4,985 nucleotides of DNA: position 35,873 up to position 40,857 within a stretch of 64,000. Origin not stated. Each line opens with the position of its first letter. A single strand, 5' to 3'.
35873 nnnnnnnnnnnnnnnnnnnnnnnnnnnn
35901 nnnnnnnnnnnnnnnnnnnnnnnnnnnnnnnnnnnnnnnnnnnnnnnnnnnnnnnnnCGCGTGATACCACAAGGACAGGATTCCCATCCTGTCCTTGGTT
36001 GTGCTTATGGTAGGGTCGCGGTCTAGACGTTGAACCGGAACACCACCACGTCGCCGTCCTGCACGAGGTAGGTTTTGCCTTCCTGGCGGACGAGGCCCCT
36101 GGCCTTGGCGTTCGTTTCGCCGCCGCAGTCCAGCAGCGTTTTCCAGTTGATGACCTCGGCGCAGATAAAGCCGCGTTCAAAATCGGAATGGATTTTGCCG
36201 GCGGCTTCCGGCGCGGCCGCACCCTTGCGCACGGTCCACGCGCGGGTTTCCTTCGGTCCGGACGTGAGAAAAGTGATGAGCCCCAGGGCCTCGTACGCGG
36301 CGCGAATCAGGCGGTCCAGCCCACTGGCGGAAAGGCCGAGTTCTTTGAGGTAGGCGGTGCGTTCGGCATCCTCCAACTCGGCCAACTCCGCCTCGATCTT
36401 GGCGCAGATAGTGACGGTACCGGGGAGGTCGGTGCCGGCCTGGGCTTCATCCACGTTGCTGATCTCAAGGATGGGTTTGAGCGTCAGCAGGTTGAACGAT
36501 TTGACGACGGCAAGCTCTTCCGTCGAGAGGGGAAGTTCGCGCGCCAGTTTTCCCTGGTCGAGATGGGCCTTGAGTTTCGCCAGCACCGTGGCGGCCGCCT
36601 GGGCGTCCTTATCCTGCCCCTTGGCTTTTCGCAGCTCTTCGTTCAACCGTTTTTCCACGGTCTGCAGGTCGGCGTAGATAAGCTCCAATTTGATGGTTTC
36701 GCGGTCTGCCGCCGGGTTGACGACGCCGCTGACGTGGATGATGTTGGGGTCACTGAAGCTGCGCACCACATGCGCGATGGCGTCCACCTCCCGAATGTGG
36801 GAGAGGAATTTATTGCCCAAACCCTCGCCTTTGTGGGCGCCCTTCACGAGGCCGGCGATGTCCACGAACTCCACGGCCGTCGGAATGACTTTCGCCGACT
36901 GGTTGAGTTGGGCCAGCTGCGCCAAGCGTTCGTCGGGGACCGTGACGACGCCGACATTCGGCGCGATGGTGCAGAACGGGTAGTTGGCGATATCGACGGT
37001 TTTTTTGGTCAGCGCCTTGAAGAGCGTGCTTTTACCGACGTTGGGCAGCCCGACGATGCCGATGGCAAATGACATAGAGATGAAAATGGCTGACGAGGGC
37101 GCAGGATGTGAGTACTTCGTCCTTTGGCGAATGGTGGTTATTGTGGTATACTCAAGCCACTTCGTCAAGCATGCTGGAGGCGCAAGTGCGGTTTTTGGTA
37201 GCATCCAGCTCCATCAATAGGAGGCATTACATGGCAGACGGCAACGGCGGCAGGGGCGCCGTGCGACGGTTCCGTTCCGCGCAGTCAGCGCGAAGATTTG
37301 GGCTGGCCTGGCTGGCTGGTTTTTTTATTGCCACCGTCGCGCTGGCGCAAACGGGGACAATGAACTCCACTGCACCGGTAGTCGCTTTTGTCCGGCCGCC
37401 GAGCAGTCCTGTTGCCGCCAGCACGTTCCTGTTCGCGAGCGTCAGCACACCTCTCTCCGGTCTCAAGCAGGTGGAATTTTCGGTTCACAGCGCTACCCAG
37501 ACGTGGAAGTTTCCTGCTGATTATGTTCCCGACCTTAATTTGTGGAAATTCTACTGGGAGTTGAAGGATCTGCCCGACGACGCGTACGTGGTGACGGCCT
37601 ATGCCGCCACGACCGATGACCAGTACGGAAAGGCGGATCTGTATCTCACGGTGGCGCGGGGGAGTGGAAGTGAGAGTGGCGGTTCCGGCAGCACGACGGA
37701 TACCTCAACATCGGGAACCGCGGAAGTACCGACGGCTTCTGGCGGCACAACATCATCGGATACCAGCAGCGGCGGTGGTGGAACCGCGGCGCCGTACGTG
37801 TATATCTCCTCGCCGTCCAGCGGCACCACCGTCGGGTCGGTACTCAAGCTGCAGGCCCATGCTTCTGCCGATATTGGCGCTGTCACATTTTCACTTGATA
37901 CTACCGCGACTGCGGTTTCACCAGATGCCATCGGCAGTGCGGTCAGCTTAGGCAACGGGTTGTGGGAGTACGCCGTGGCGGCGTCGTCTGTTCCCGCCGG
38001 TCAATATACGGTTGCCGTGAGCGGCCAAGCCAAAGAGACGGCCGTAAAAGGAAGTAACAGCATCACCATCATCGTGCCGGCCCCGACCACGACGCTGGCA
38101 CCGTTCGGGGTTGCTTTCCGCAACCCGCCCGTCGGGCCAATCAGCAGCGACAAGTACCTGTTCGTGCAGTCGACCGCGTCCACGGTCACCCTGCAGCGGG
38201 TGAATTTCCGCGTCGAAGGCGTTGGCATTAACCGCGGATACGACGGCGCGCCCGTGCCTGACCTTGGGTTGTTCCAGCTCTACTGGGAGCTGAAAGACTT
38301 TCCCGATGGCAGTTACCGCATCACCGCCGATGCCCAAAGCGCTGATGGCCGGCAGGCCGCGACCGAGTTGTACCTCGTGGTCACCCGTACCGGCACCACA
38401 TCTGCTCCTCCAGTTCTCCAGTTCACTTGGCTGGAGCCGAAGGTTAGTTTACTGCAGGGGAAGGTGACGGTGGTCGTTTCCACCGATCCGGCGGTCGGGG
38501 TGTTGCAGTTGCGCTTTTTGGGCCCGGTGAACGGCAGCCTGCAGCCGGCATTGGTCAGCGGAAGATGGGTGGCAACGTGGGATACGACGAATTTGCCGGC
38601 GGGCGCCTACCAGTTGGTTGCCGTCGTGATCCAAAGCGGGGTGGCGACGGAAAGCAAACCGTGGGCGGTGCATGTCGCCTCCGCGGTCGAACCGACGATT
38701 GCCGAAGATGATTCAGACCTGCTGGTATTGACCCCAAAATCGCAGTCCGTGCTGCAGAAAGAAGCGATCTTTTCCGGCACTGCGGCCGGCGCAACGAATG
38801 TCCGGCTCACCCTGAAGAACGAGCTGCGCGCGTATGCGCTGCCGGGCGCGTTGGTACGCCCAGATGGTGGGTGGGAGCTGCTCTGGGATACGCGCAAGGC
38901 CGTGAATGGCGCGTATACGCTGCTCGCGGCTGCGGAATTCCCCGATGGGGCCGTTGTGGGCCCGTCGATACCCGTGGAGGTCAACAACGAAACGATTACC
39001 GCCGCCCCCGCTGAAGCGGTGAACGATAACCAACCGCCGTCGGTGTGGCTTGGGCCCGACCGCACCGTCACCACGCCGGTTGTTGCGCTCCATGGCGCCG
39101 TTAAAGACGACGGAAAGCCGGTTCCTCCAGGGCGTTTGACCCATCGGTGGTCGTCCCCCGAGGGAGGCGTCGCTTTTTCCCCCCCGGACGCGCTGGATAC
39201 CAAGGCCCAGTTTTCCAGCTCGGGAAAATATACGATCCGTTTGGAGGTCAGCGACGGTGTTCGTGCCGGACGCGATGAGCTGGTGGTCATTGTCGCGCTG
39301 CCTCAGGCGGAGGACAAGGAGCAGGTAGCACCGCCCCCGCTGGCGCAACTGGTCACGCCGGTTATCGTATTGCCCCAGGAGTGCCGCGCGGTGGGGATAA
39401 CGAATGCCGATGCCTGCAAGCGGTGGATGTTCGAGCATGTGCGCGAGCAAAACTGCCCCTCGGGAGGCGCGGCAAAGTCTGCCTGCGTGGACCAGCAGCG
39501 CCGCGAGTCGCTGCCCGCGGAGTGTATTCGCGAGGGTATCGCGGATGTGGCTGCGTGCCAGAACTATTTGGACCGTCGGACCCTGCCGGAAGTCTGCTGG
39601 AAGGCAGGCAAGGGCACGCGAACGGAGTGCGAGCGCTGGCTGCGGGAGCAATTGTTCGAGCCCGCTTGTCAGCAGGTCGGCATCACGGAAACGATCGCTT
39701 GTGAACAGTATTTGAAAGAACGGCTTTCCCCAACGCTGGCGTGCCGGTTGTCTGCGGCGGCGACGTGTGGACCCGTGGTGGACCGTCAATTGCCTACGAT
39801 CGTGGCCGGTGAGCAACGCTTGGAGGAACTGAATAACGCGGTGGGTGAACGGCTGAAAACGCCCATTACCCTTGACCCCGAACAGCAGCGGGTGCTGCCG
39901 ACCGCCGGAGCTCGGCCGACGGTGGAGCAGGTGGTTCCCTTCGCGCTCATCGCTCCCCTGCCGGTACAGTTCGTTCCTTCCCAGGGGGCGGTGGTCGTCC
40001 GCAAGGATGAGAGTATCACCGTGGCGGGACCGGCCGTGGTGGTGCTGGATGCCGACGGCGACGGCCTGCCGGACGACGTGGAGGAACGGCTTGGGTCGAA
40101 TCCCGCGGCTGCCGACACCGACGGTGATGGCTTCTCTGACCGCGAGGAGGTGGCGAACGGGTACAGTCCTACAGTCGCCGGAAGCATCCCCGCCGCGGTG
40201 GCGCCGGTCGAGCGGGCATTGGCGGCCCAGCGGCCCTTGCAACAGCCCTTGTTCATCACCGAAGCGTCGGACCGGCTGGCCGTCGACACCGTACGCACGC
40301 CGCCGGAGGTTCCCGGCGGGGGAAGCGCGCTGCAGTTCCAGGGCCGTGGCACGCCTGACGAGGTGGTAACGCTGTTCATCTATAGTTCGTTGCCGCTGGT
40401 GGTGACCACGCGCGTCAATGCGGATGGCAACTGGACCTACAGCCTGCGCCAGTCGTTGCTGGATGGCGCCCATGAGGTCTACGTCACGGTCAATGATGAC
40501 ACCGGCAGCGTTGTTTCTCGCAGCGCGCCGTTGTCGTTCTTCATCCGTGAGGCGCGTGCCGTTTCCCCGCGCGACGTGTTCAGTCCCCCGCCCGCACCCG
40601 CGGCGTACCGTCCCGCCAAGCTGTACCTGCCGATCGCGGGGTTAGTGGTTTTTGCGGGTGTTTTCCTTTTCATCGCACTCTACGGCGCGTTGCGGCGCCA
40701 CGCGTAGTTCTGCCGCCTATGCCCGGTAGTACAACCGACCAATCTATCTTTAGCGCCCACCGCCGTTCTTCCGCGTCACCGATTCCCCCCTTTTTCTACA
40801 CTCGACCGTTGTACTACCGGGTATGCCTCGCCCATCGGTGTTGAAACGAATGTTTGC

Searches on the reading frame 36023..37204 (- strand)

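Call 29: search_protein_families(library=pfam, proteins=[window:36023-37204:-], max_evalue=0.001)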
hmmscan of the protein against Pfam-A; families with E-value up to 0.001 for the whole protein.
window:36023-37204:- (393 aa): 3 families
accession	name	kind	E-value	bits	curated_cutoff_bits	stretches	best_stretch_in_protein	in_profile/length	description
PF06071.19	YchF-GTPase_C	-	3.5e-36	123.6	27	1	309-392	1-84/84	Protein of unknown function (DUF933)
PF01926.29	MMR_HSR1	-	5.3e-23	81.7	21.9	1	48-150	2-85/113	50S ribosome-binding GTPase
PF02421.24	FeoB_N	-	2.9e-08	33.8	27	1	48-92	3-47/156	Ferrous iron transport protein B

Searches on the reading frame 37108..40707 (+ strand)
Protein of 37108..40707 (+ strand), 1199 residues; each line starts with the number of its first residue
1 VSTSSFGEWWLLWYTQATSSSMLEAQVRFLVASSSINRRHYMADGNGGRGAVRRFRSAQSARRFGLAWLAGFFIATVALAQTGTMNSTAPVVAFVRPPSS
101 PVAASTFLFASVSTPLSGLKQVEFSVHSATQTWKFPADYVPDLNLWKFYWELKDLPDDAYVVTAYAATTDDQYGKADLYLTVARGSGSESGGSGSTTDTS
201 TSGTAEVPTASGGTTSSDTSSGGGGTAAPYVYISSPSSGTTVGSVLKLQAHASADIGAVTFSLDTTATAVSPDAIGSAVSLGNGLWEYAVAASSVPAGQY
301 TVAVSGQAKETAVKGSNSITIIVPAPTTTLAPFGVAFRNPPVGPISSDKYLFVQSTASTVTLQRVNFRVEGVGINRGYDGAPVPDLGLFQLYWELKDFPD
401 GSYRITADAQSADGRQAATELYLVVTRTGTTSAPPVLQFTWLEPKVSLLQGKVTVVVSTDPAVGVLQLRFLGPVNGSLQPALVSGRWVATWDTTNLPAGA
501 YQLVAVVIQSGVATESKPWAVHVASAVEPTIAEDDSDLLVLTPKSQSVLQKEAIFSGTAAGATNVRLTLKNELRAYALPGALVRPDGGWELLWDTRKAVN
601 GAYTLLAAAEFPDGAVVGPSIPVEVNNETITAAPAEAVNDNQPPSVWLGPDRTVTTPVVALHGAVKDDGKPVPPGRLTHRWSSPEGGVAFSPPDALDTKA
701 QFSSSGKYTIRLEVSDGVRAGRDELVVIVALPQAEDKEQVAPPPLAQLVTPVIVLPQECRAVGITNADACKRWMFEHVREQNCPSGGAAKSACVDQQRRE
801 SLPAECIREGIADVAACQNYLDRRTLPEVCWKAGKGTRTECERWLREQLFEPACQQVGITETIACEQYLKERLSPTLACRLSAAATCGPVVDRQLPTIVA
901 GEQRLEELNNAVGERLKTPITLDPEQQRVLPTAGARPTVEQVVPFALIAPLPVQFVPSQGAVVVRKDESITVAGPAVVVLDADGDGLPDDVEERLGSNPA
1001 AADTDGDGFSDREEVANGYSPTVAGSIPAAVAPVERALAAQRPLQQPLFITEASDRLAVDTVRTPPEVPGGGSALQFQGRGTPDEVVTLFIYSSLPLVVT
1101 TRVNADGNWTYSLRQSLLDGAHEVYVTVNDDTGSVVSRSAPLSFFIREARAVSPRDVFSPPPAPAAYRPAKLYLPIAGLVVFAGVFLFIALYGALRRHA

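Call 8: search_protein_families(library=pfam, proteins=[window:37108-40707:+], max_evalue=0.01)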
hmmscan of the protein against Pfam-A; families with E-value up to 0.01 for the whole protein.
window:37108-40707:+ (1199 aa): 5 families
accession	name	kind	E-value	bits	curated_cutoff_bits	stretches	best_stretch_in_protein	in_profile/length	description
PF17957.7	Big_7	-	2e-12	48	24.1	1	229-304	1-70/70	Bacterial Ig domain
PF19077.6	Big_13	-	2.1e-12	47.9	27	1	1076-1144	30-98/102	Bacterial Ig-like domain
PF18884.5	TSP3_bac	-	2e-09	37.5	25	2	1003-1018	1-16/22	Bacterial TSP3 repeat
PF00801.26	PKD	-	0.00091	19.6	23.5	0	674-728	27-79/80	PKD domain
PF16405.10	DUF5013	-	0.0069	17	28.5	0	398-429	71-102/149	Domain of unknown function (DUF5013)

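Call 68: search_solved_structures(query=window:37108-40707:+, max_evalue=0.1)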
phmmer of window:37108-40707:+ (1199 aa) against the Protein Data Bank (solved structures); distinct sequences matched with E-value up to 0.1: 1.
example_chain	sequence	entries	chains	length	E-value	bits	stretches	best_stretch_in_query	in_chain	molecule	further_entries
7c7r_B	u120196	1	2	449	0.098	13.8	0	973-1027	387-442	Biofilm-associated surface protein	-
